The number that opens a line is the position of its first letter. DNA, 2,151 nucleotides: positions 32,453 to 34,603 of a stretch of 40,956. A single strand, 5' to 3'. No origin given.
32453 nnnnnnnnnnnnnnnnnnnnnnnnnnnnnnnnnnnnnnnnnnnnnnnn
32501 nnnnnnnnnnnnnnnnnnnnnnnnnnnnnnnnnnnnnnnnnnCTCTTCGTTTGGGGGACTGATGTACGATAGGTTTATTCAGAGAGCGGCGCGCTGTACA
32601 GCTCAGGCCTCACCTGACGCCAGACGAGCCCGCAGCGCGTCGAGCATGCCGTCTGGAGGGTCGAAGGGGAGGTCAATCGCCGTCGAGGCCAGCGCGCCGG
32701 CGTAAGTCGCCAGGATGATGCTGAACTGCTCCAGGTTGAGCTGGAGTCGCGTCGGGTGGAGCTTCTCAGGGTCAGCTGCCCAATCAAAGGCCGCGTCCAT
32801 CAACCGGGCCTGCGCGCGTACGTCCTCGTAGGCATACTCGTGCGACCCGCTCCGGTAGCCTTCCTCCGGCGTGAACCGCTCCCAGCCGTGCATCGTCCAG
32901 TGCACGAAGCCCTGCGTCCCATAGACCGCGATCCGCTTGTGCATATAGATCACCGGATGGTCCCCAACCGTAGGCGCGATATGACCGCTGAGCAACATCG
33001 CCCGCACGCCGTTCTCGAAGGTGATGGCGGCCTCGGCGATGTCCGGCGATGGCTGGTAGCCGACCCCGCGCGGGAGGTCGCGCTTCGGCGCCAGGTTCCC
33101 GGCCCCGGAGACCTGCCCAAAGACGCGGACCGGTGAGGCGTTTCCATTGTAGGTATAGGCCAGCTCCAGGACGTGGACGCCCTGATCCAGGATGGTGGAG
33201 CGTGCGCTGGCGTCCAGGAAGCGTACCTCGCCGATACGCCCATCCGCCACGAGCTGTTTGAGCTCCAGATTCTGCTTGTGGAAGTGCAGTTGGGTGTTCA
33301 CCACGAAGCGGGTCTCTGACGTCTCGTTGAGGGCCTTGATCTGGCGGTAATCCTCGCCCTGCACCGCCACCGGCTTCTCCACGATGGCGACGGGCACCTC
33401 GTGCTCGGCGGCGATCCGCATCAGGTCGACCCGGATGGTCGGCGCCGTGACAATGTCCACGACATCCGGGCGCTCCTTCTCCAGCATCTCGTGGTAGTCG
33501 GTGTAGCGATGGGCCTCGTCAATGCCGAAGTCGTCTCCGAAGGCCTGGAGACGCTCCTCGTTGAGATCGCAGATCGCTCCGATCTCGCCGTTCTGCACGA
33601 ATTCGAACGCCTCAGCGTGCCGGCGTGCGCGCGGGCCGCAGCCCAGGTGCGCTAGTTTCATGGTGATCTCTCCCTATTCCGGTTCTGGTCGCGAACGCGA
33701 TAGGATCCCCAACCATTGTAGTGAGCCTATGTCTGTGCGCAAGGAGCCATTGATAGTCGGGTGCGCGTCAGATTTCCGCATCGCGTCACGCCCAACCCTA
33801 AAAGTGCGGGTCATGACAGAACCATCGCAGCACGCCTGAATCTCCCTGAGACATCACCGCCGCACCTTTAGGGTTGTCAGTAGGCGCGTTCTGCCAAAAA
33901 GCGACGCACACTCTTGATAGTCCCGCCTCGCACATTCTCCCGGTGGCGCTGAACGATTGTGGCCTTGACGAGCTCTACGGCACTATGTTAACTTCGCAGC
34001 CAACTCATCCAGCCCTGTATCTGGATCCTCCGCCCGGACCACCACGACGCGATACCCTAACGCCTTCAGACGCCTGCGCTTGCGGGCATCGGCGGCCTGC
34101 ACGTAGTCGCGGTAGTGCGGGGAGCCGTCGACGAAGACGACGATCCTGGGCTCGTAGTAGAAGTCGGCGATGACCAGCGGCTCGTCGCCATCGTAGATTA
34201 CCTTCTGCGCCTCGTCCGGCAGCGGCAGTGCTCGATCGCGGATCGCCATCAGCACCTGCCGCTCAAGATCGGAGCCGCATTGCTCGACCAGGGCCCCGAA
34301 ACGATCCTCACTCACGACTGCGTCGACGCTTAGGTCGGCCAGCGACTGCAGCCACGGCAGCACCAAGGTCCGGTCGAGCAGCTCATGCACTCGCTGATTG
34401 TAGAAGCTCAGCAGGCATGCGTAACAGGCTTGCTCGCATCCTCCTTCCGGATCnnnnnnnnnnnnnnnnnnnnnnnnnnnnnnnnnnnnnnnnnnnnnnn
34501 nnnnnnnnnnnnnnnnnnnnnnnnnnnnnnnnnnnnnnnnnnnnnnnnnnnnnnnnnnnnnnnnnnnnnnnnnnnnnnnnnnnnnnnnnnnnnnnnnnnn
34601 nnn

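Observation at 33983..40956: Translationally coupled UvrD-like SF1 helicase plus giant DEVH helicase/DUF1998/nuclease: DruE-like candidate defence (or repair) module with no known partner genes, cut by the window edge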

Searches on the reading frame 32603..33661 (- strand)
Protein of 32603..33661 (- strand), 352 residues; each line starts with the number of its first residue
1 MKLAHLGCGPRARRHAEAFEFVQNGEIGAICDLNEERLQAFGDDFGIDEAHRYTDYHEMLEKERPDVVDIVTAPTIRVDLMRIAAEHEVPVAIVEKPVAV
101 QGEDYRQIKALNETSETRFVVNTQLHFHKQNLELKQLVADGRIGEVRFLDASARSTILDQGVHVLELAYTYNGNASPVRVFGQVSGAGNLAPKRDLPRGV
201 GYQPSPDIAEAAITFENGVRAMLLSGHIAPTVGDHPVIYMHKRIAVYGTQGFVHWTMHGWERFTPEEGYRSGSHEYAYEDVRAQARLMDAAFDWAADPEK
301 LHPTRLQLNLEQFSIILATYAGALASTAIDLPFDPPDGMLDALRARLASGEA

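Call 45: search_protein_families(library=pfam, proteins=[window:32603-33661:-], max_evalue=1)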
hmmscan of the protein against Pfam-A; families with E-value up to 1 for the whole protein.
window:32603-33661:- (352 aa): 2 families
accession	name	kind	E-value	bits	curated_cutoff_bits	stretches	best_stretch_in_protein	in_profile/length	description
PF01408.29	GFO_IDH_MocA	-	2.2e-13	51.4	24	1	4-122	4-119/120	Oxidoreductase family, NAD-binding Rossmann fold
PF22725.1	GFO_IDH_MocA_C3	-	1.9e-09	38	27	2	155-252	44-122/124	GFO/IDH/MocA C-terminal domain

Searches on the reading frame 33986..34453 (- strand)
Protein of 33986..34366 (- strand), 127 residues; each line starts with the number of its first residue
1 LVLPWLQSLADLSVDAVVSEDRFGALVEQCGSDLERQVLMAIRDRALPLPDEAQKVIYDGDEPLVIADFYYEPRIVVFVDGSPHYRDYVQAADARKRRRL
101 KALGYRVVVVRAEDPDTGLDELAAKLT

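Call 45: search_protein_families(library=pfam, proteins=[window:33986-34366:-], max_evalue=1)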
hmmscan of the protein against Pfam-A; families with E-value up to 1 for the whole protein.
seq(127 aa): 1 family
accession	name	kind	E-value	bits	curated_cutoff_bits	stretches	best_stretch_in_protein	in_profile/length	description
PF04480.18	DUF559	-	6e-05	23.3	20.6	1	65-114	44-92/109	Protein of unknown function (DUF559)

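Call 79: predict_structure(alignment_id=A5)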
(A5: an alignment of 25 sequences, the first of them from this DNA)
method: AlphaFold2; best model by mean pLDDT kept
length: 156 residues; sequences in the alignment: 25
mean_pLDDT: 79.6   pTM: 0.64
mean pLDDT of the five models: 79.6, 79.3, 79.0, 77.3, 76.0
residues with pLDDT >= 90: 62; 70-90: 42; 50-70: 47; < 50: 5
segments of 3 or more residues with pLDDT < 50: none
pLDDT, mean of each block of 10 residues (from residue 1): 58 65 59 69 56 92 93 91 92 92 91 71 80 92 89 88
secondary structure, 60 per line:
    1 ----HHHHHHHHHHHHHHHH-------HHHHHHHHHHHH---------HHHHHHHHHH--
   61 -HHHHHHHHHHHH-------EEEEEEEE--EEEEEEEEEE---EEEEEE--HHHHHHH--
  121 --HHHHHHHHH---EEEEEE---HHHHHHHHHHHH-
elements in order: H5-20 H28-39 H49-58 H62-73 E81-88 E91-100 E104-109 H112-118 H123-131 E135-140 H144-155

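Call 83: fold_search(model_id=the predicted structure, library=pdb)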
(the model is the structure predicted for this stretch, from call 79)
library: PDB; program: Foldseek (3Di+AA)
matches with E <= 10: 268; with E <= 0.001: 0
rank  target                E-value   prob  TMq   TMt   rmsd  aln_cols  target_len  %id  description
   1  3r3p_B                8.4e-02  0.89  0.39  0.58   4.7       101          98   16  Homing Endonuclease I-Bth0305I Catalytic Domain (released 2011-10-05)
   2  6z1p_AS               3.7e-01  0.16  0.33  0.09  16.9       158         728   12  Structure of the mitochondrial ribosome from Tetrahymena thermophila (released 2020-06-24)
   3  7ewz_B                4.9e-01  0.11  0.28  0.26  13.9       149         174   13  Crystal structure of Ebinur Lake virus cap snatching endonuclease (D92A mutant) (released 2022-01-26)
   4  3hrl                  5.2e-01  0.44  0.36  0.55   4.6        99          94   18  Crystal structure of a putative endonuclease-like protein (ngo0050) from neisseria gonorrhoeae (released 2009-06-30)
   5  7ex6_D                6.4e-01  0.06  0.20  0.19  15.9       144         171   13  Crystal structure of Ebinur Lake virus cap snatching endonuclease in complex with inhibitor 11 (released 2022-02-16)
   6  4qvt_A                1.0e+00  0.06  0.21  0.22  10.1       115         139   16  Crystal structure of predicted N-acyltransferase (ypeA) in complex with acetyl-CoA from Escherichia coli (released 2014-07-30)
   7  3vbe_C                1.1e+00  0.08  0.20  0.11   9.9       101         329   11  Crystal structure of beta-cyanoalanine synthase in soybean (released 2012-09-12)
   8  2jaq_B                1.2e+00  0.04  0.21  0.18  14.0       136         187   15  Structure of deoxyadenosine kinase from M. mycoides with bound dCTP (released 2007-01-03)
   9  2jaq_A                1.3e+00  0.03  0.20  0.18  14.2       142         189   14  Structure of deoxyadenosine kinase from M. mycoides with bound dCTP (released 2007-01-03)
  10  4qus_A                1.4e+00  0.06  0.22  0.23  10.0       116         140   17  1.28 Angstrom resolution crystal structure of predicted acyltransferase with acyl-CoA N-acyltransferase domain (ypeA)  (released 2014-07-23)
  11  2pdo_B                1.4e+00  0.04  0.20  0.21  10.2       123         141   16  Crystal Structure of the Putative Acetyltransferase of GNAT Family from Shigella flexneri (released 2007-04-24)
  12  5i7o_B                1.4e+00  0.04  0.17  0.12   8.7       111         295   13  Mycobacterium tuberculosis CysM in complex with the Urea-scaffold inhibitor 7 [3-(3-(4-Chlorophenyl)ureido)benzoic aci (released 2016-08-17)
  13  3iey_B                1.5e+00  0.04  0.22  0.23  11.1       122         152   11  Crystal Structure of the functional Nanoarchaeum equitans tRNA splicing endonuclease (released 2009-09-01)
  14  5i6d_B                1.5e+00  0.04  0.16  0.11   9.1       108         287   10  Mycobacterium tuberculosis CysM in complex with the Urea-scaffold inhibitor 5 [3-(3-(p-Tolyl)ureido) benzoic acid] (released 2016-08-17)
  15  1oas_A                1.5e+00  0.03  0.15  0.10  10.9       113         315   18  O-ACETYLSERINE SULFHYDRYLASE FROM SALMONELLA TYPHIMURIUM (released 2000-01-28)
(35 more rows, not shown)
